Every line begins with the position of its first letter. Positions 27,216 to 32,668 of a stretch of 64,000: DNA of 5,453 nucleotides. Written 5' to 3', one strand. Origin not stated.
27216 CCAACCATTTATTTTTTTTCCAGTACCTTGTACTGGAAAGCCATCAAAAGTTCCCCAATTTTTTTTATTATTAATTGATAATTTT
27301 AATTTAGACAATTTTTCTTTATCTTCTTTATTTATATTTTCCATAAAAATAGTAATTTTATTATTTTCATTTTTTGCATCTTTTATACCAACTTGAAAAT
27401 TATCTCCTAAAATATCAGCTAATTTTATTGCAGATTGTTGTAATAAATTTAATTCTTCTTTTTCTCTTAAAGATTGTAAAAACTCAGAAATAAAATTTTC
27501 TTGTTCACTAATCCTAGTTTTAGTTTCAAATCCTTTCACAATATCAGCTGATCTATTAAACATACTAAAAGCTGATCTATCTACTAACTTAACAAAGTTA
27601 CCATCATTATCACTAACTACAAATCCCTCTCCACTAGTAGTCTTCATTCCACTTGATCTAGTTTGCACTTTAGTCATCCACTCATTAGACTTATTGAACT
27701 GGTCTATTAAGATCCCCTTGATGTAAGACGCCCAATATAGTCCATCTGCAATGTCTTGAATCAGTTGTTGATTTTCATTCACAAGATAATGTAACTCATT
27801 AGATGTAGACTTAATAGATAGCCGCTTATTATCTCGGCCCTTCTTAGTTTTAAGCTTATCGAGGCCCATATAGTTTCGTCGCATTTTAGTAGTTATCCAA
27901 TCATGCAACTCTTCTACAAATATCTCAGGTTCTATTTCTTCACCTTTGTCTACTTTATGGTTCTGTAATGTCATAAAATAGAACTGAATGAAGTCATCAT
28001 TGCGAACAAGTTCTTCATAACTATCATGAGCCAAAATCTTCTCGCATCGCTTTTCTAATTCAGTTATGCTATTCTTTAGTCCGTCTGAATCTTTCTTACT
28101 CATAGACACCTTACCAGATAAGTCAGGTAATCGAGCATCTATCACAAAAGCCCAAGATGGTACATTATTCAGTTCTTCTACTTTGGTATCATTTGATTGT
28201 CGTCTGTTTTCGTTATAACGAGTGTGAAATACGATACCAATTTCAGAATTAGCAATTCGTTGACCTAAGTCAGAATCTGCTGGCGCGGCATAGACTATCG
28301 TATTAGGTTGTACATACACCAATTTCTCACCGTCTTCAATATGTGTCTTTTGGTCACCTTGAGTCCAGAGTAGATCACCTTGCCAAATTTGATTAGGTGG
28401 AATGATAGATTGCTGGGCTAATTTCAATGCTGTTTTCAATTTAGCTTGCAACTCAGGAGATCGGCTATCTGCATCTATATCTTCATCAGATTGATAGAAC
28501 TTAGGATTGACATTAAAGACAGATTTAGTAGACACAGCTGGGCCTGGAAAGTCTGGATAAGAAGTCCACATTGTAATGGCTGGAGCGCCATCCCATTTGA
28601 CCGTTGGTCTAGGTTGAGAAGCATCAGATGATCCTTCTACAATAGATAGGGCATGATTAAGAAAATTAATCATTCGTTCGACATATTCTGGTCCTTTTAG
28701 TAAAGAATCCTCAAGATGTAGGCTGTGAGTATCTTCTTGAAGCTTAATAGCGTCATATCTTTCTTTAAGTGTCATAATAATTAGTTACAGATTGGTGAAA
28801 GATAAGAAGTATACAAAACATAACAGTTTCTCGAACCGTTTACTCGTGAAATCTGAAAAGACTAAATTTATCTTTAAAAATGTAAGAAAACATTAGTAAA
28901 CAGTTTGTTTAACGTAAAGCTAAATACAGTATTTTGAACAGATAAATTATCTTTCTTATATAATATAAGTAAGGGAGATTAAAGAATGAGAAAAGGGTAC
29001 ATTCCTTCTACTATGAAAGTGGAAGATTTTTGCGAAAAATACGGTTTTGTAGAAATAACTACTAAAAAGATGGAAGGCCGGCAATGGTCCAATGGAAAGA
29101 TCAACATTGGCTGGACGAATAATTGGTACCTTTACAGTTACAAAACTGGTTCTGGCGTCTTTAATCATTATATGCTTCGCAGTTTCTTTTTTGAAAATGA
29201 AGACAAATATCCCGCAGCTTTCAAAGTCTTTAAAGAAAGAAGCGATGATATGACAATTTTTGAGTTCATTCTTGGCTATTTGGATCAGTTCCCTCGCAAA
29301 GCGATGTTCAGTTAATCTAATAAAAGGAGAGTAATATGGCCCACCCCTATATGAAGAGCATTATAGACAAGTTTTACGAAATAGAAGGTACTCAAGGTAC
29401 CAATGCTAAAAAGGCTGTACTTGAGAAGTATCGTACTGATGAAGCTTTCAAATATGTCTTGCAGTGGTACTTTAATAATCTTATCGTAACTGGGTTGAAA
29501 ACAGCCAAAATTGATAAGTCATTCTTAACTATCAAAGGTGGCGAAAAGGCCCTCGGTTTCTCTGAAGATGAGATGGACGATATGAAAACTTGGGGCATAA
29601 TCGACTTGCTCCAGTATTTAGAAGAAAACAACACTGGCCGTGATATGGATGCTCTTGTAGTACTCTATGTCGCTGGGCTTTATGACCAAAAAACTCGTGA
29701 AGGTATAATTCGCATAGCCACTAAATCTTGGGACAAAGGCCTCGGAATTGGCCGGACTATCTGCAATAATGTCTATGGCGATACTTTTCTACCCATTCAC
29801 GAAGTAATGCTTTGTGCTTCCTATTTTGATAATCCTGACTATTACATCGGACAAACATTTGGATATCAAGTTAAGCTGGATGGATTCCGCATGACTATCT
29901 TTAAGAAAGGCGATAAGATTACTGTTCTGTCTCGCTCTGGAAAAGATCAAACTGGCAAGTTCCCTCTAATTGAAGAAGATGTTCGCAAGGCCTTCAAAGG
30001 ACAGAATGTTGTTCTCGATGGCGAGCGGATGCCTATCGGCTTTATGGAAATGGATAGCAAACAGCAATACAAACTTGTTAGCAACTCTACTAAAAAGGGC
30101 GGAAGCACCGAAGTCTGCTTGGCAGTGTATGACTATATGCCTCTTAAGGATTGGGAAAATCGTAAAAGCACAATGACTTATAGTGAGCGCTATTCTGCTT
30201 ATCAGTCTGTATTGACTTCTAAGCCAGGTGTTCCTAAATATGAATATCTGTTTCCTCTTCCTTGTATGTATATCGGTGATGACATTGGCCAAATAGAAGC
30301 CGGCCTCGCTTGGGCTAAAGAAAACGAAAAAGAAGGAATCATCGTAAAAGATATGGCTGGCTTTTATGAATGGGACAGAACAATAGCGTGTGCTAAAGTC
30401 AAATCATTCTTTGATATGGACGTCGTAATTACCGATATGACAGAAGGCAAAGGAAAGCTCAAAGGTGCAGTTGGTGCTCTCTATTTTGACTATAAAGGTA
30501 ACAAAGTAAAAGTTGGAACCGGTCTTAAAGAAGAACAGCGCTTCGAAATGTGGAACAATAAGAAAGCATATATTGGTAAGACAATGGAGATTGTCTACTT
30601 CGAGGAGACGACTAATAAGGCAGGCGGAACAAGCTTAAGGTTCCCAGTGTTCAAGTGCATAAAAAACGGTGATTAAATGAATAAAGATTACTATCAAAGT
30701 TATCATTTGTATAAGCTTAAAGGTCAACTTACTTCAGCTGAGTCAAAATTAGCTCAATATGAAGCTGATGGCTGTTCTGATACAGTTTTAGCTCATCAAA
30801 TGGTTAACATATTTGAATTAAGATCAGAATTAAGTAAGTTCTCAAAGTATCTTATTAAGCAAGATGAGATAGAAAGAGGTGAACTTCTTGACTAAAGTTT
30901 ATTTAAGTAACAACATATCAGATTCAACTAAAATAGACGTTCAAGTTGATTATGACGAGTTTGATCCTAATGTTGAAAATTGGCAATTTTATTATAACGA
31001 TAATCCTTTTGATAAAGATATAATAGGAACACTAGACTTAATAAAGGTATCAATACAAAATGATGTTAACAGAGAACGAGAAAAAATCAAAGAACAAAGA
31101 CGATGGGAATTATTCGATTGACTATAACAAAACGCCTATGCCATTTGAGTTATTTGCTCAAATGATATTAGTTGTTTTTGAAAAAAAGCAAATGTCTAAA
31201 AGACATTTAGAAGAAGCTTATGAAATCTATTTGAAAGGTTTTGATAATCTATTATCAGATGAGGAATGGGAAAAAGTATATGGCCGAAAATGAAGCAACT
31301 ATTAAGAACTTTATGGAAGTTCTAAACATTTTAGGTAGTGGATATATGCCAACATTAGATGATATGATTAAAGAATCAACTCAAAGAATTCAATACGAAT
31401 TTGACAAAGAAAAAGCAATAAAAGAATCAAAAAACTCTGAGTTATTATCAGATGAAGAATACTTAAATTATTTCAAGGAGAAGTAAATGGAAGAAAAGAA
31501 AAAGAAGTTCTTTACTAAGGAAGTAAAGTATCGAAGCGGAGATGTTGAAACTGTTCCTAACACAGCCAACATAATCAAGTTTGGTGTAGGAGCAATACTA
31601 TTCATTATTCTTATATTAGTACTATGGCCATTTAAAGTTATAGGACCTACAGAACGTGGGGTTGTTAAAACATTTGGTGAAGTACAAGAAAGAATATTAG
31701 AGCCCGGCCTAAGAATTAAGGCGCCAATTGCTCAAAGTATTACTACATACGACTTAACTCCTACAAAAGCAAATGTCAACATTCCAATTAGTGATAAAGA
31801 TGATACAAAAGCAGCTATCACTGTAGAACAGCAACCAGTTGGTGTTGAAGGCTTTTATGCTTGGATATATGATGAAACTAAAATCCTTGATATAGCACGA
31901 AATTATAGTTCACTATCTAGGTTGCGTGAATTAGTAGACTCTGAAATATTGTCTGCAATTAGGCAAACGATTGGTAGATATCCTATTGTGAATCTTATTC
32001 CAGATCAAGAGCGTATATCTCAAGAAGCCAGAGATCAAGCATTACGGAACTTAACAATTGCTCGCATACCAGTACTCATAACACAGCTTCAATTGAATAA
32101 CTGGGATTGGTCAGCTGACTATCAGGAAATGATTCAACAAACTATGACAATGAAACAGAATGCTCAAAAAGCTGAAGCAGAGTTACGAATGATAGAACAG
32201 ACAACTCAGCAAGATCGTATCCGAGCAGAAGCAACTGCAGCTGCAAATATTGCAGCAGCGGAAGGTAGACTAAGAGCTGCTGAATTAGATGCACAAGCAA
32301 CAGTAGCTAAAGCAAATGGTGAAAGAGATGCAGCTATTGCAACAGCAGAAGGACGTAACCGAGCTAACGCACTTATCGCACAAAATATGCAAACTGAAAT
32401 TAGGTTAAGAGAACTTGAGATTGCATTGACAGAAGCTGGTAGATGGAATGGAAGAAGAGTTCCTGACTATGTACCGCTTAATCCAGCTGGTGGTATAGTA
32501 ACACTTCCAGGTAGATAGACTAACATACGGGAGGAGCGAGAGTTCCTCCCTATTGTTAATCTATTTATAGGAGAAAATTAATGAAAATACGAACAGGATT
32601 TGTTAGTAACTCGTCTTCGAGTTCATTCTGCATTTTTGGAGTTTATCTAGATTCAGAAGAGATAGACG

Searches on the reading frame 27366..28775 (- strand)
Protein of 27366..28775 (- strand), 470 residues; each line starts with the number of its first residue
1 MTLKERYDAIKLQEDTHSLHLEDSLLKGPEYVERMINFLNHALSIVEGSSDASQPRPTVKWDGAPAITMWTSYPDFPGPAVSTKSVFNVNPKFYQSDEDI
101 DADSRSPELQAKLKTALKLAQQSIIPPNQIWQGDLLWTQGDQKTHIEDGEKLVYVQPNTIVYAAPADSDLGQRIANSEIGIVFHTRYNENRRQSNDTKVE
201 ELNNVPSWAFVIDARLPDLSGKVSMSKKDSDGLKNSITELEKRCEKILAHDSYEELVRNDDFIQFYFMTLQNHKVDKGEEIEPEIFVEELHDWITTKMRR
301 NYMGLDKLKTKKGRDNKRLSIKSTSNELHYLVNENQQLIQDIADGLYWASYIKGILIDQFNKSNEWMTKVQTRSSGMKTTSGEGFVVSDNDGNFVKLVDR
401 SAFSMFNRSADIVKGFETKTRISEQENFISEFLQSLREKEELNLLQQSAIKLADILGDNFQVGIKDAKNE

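Call 46: predict_structure(alignment_id=A2)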
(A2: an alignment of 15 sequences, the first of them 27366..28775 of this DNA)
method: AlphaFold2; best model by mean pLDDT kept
length: 470 residues; sequences in the alignment: 15
mean_pLDDT: 72.5   pTM: 0.66
mean pLDDT of the five models: 72.5, 69.2, 68.3, 65.1, 63.2
residues with pLDDT >= 90: 109; 70-90: 190; 50-70: 79; < 50: 92
segments of 3 or more residues with pLDDT < 50: 1-17, 53-59, 61-64, 388-391, 402-437, 451-470
pLDDT, mean of each block of 10 residues (from residue 1): 37 44 85 84 72 47 65 90 75 91 86 91 92 76 83 74 81 85 80 72 86 64 73 93 96 88 84 78 92 92 88 91 92 95 92 83 67 64 52 59 40 29 31 43 52 43 31
secondary structure, 60 per line:
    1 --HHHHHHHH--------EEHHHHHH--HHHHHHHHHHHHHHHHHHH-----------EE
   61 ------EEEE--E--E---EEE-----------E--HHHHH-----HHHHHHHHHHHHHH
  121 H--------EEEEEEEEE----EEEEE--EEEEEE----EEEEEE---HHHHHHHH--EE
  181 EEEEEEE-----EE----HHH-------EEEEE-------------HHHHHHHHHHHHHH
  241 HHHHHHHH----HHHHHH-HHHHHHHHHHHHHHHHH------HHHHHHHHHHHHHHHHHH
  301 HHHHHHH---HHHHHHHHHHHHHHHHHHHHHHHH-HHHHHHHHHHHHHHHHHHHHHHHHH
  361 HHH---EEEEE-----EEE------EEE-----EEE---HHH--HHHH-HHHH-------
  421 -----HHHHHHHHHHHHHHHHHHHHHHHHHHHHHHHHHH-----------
elements in order: H3-10 H21-26 H29-47 E67-70 E80-82 H97-101 H107-121 E130-138 E143-147 E150-155 E160-165 H169-176 E179-187 E209-213 H227-248 H253-258 H260-276 H283-307 H311-334 H336-363 E367-371 E377-379 E386-388 E394-396 H405-408 H410-413 H426-459

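Call 60: search_solved_structures(query=A2, max_evalue=5, show_alignments=2)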
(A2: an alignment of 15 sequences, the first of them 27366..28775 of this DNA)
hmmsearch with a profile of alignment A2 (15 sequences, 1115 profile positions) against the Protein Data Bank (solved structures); distinct sequences matched with E-value up to 5: 2.
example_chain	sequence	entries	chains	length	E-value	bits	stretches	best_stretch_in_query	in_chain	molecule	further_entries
5fgr_A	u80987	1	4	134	0.74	11.5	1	381-405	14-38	Cell surface protein SpaA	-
5fgs_A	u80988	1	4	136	0.74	11.5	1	381-405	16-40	Cell surface protein SpaA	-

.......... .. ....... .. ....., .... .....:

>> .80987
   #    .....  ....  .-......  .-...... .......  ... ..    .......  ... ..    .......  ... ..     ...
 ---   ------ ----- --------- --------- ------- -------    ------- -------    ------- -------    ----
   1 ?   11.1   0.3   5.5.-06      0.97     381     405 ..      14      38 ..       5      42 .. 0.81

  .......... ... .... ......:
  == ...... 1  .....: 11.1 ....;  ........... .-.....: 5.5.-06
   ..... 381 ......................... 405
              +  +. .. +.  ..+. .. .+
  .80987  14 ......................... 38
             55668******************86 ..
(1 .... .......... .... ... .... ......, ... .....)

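Call 63: search_dna_similar(query=window:27366-28775:-, collection=phages, mode=protein, max_rows=30, rows=spread)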
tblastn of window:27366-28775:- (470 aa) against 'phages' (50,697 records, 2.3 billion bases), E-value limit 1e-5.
Records with a match: 96; places in all: 96; records where one place covers at least 80% of the query: 80.
Best place of each record, by identity: <60% 96.
By first word of the organism name: Synechococcus 61; Cyanophage 15; Prochlorococcus 8; Methylophilales 4; Pelagibacter 2; Phage 1; Stenotrophomonas 1; Pseudoalteromonas 1; Marine 1; Vibrio 1; and 1 more.
By host as written in the record: Synechococcus sp. 25; - 16; Synechococcus 8; Synechococcus sp. WH8102 5; Methylophilales_sp._H5P1 4; Prochlorococcus sp. MED4 4; Synechococcus sp. WH7803 4; Parasynechococcus marenigrum WH 8102 3; and 15 more.
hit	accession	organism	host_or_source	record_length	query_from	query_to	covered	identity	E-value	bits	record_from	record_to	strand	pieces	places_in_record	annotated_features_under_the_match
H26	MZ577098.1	Methylophilales phage Melnitz-3 EXVC039M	Methylophilales_sp._H5P1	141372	14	410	84%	31.1%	2e-32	137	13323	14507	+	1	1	hypothetical protein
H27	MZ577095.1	Methylophilales phage Melnitz-1 EXVC043M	Methylophilales_sp._H5P1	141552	14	410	84%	31.1%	2e-32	137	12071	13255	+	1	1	hypothetical protein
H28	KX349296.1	Cyanophage S-RIM44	Synechococcus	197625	17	407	83%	31.3%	1e-29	129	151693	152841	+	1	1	hypothetical protein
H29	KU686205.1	Synechococcus phage S-CAM9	Synechococcus sp.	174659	12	411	85%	30.6%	1e-21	104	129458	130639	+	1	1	hypothetical protein (x2)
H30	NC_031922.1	Synechococcus phage S-CAM9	Synechococcus sp.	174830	12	411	85%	30.6%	1e-21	104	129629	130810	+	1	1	hypothetical protein (x2)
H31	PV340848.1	Synechococcus phage Sf-CH11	Synechococcus sp. WH8102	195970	17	407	83%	30.8%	4e-26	118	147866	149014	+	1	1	hypothetical protein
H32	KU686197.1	Synechococcus phage S-CAM3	Synechococcus sp.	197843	17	407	83%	30.3%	1e-25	116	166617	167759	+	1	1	hypothetical protein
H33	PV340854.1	Synechococcus phage Sf-FP1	Synechococcus sp. WH8102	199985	17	407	83%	30.2%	1e-25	116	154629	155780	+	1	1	hypothetical protein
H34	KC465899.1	Pelagibacter phage HTVC008M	Candidatus Pelagibacter ubique HTCC1062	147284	14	410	84%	29.6%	2e-27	122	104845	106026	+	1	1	hypothetical protein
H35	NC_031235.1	Cyanophage S-RIM32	Synechococcus sp.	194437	17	407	83%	29.9%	2e-25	116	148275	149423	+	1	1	hypothetical protein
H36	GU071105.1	Prochlorococcus phage Syn1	Synechococcus sp. WH8101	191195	17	407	83%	29.4%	3e-24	112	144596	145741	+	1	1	hypothetical protein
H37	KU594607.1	Cyanophage S-RIM44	Synechococcus sp.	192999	17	407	83%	29.4%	3e-24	112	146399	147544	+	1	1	hypothetical protein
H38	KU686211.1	Synechococcus phage S-WAM2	Synechococcus sp.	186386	17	407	83%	28.6%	8e-25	114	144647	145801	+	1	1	hypothetical protein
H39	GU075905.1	Prochlorococcus phage P-HM2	Prochlorococcus sp. MED4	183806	10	407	85%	27.8%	9e-24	110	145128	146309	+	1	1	hypothetical protein (x2)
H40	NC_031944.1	Synechococcus phage S-WAM1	Synechococcus sp.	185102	12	407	84%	27.4%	5e-19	97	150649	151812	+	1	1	hypothetical protein (x2)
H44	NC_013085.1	Synechococcus phage S-RSM4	-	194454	12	407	84%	27.1%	7e-19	96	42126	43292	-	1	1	hypothetical cyanophage protein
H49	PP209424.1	Vibrio phage EniLVp02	Vibrio parahaemolyticus TA01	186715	18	416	85%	26.0%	1e-14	82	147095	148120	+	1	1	hypothetical protein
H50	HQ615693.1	Synechococcus phage S-CRM01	Synechococcus sp. LC16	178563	4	407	86%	24.0%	4e-16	87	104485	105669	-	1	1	hypothetical cyanophage protein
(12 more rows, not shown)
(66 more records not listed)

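Call 72: find_related_loci(query=A2, collection=viral_contigs, flank=3000)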
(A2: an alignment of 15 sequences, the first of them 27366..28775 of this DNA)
Query A2 (470 aa) in viral_contigs; peptide patterns used: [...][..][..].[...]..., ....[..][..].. (x = any residue, [..] = any of these).
44 stretches matched a pattern; 20 encode a relative of the query (tblastn E <= 1e-3); 20 distinct loci.
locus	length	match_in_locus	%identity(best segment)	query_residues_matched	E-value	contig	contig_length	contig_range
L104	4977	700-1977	67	1-426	0e+0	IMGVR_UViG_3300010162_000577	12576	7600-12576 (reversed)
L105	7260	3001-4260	67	1-416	0e+0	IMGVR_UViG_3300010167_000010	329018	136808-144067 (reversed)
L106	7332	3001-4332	54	12-456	9e-153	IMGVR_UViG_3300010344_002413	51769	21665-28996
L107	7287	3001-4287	53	12-436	2e-146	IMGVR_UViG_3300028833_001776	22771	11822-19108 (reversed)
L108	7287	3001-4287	53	12-436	1e-146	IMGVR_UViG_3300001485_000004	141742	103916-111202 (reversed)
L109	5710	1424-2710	53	12-436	1e-146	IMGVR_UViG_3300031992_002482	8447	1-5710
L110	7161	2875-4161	54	12-436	2e-146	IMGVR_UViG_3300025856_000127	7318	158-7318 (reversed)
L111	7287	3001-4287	53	12-436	2e-146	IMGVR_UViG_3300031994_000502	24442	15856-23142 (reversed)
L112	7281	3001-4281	63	2-426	0e+0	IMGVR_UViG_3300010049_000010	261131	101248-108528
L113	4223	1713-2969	54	12-428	5e-147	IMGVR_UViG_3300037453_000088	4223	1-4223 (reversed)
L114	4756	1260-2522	53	12-430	3e-145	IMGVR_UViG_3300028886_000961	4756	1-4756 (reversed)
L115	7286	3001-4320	52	2-436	2e-140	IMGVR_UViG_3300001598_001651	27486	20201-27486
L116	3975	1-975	51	116-436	2e-107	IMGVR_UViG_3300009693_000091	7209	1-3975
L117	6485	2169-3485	44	1-438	2e-121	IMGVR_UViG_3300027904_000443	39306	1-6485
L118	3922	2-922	50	134-436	2e-98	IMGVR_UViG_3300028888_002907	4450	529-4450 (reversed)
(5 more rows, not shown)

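Call 73: get_annotated_region(hit=H26, flank=2500)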
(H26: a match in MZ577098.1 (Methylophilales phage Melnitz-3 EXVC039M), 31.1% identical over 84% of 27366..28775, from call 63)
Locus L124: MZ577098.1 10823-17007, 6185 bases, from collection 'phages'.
description: Methylophilales phage Melnitz-3 EXVC039M, complete genome.
organism: Methylophilales phage Melnitz-3 EXVC039M (NCBI taxid 2832341)
taxonomy: Viruses; Duplodnaviria; Heunggongvirae; Uroviricota; Caudoviricetes; Kyanoviridae
host: Methylophilales_sp._H5P1; source: -; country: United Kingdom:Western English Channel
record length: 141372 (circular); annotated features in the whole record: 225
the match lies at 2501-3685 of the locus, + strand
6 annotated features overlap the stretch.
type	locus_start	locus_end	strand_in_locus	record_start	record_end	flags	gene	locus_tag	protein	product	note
CDS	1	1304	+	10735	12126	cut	-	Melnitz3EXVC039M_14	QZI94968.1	DnaB-like helicase C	-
CDS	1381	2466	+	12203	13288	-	-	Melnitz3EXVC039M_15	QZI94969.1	hypothetical protein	-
CDS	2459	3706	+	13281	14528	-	-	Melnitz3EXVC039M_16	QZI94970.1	hypothetical protein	-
CDS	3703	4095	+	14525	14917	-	-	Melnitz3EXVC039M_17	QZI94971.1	hypothetical protein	-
CDS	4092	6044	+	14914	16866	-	-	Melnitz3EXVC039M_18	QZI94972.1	hypothetical protein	-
CDS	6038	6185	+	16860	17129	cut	-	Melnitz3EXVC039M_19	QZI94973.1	hypothetical protein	-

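Call 74: get_annotated_region(hit=H34, flank=2500)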
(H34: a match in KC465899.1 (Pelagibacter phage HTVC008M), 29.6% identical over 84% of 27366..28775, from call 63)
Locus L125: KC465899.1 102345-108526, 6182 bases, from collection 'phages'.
description: Pelagibacter phage HTVC008M, complete genome.
organism: Pelagibacter phage HTVC008M (NCBI taxid 1283076)
taxonomy: Viruses; Duplodnaviria; Heunggongvirae; Uroviricota; Caudoviricetes; Kyanoviridae
host: Candidatus Pelagibacter ubique HTCC1062; source: -; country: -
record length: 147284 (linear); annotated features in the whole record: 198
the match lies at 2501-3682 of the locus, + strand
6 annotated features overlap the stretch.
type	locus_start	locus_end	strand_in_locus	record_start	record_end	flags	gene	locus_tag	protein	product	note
CDS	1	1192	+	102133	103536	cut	-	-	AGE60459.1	DNA primase-helicase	-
CDS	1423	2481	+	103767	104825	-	-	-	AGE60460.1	hypothetical protein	-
CDS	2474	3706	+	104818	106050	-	-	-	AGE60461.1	hypothetical protein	-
CDS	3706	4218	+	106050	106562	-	-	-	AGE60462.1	hypothetical protein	-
CDS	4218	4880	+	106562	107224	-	-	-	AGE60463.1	hypothetical protein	-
CDS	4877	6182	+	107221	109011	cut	-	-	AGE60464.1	hypothetical protein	-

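Call 75: get_annotated_region(hit=H44, flank=2500)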
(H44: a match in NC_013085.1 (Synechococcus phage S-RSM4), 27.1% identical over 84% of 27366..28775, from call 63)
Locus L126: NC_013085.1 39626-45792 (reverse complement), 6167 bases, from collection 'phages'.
description: Synechococcus phage S-RSM4, complete genome.
organism: Synechococcus phage S-RSM4 (NCBI taxid 555387)
taxonomy: Viruses; Duplodnaviria; Heunggongvirae; Uroviricota; Caudoviricetes; Kyanoviridae; Gibbetvirus; Gibbetvirus rsm4
host: -; source: -; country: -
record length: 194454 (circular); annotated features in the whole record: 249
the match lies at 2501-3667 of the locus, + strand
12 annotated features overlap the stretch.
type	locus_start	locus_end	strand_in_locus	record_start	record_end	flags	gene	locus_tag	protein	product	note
CDS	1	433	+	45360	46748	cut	g41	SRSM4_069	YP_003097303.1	DNA primase subunit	-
CDS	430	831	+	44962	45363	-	mazG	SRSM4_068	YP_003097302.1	MazG-like pyrophosphatase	-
CDS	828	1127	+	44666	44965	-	-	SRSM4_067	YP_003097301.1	putative thioredoxin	-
CDS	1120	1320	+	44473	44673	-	-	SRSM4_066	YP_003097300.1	hypothetical cyanophage protein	-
CDS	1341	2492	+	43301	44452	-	-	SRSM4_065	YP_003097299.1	hypothetical protein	-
CDS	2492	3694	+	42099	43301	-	-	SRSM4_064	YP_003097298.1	hypothetical cyanophage protein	-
CDS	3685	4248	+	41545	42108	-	-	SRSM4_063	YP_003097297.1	cytidyltransferase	-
CDS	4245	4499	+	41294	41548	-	-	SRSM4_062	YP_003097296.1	ribonucleotide reductase alpha subunit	similar to S-PM2 protein S-PM2p141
CDS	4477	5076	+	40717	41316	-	-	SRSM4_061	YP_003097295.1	hypothetical cyanophage protein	-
CDS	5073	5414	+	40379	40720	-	-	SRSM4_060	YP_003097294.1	hypothetical protein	-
CDS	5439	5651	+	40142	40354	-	-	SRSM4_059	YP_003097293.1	hypothetical cyanophage protein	-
CDS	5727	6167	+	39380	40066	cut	-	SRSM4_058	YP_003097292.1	head protein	-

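Call 76: get_annotated_region(hit=H39, flank=300)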
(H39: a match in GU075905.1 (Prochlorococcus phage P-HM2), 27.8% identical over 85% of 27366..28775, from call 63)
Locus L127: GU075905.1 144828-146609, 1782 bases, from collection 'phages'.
description: Prochlorococcus phage P-HM2, complete genome.
organism: Prochlorococcus phage P-HM2 (NCBI taxid 445696)
taxonomy: Viruses; Duplodnaviria; Heunggongvirae; Uroviricota; Caudoviricetes; Eurybiavirus; Eurybiavirus PHM2
host: Prochlorococcus sp. MED4; source: -; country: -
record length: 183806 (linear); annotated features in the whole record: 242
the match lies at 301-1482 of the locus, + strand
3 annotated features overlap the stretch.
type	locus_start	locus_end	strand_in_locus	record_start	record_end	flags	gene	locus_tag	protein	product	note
CDS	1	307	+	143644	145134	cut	-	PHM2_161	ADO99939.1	hypothetical protein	T4-LIKE GC: 419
CDS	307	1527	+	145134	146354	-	-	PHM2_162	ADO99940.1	hypothetical protein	T4-LIKE GC: 71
CDS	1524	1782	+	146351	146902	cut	-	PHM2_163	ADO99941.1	cytitidyltransferase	T4-LIKE GC: 190; similar to Synechococcus phage S-SM1 protein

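Call 77: get_annotated_region(hit=H49, flank=2500)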
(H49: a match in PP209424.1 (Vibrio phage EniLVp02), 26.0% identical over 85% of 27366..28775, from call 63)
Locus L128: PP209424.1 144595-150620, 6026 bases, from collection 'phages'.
description: Vibrio phage EniLVp02, complete genome.
organism: Vibrio phage EniLVp02 (NCBI taxid 3116828)
taxonomy: Viruses; Duplodnaviria; Heunggongvirae; Uroviricota; Caudoviricetes; Straboviridae
host: Vibrio parahaemolyticus TA01; source: retailed shrimp sample; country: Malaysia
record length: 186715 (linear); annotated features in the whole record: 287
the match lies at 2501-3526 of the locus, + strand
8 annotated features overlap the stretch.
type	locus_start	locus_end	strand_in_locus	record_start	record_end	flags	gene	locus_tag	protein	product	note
CDS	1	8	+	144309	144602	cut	-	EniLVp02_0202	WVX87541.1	head vertex assembly chaperone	head and packaging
CDS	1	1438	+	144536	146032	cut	-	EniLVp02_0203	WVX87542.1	DnaB-like replicative helicase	DNA and RNA nucleotide metabolism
CDS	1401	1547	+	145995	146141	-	-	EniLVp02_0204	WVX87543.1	hypothetical protein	unknown function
CDS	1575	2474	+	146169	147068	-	-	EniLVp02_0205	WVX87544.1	hypothetical protein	unknown function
CDS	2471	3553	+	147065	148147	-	-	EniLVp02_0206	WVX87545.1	hypothetical protein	unknown function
CDS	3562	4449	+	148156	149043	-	-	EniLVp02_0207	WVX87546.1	DNA helicase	DNA and RNA nucleotide metabolism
CDS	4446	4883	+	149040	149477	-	-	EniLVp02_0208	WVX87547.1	hypothetical protein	unknown function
CDS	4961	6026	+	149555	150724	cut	-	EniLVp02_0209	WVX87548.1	DNA primase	DNA and RNA nucleotide metabolism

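Call 78: get_annotated_region(hit=H50, flank=300)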
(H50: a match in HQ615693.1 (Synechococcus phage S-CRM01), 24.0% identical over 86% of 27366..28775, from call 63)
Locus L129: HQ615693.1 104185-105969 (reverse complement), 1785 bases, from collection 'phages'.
description: Synechococcus phage S-CRM01, complete genome.
organism: Synechococcus phage S-CRM01 (NCBI taxid 1026955)
taxonomy: Viruses; Duplodnaviria; Heunggongvirae; Uroviricota; Caudoviricetes; Kyanoviridae
host: Synechococcus sp. LC16; source: Copco Reservoir, Klamath River; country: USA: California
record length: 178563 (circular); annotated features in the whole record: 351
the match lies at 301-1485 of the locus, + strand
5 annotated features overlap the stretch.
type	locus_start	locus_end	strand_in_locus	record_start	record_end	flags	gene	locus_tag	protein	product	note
CDS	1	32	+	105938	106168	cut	-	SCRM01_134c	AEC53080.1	hypothetical protein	g134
CDS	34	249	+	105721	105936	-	-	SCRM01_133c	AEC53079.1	hypothetical protein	g133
regulatory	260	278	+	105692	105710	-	-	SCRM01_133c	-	terminator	Rho independent terminator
CDS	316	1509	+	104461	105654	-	-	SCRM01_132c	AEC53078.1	hypothetical cyanophage protein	g132; T4-like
CDS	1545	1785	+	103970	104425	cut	-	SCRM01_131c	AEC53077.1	hypothetical protein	g131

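Call 104: search_protein_families(library=pfam, proteins=[L126:3685-4248:+, L126:1341-2492:+], max_evalue=0.01)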
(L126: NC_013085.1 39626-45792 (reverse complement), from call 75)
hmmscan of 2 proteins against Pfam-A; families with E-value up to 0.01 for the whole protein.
L126:3685-4248:+ (187 aa): 1 family
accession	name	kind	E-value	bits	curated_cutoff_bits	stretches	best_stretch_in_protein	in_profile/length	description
PF01467.32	CTP_transf_like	-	0.0012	19.4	21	1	11-148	2-132/133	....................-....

L126:1341-2492:+ (383 aa): 0 families

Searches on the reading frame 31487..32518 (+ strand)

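Call 70: search_protein_families(library=pfam, proteins=[window:31487-32518:+], max_evalue=0.01)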
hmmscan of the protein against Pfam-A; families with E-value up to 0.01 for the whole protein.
window:31487-32518:+ (343 aa): 1 family
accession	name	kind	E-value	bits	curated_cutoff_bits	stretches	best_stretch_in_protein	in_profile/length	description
PF01145.31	Band_7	-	2e-17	64.2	23.6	1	50-233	1-172/176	SPFH domain / Band 7 family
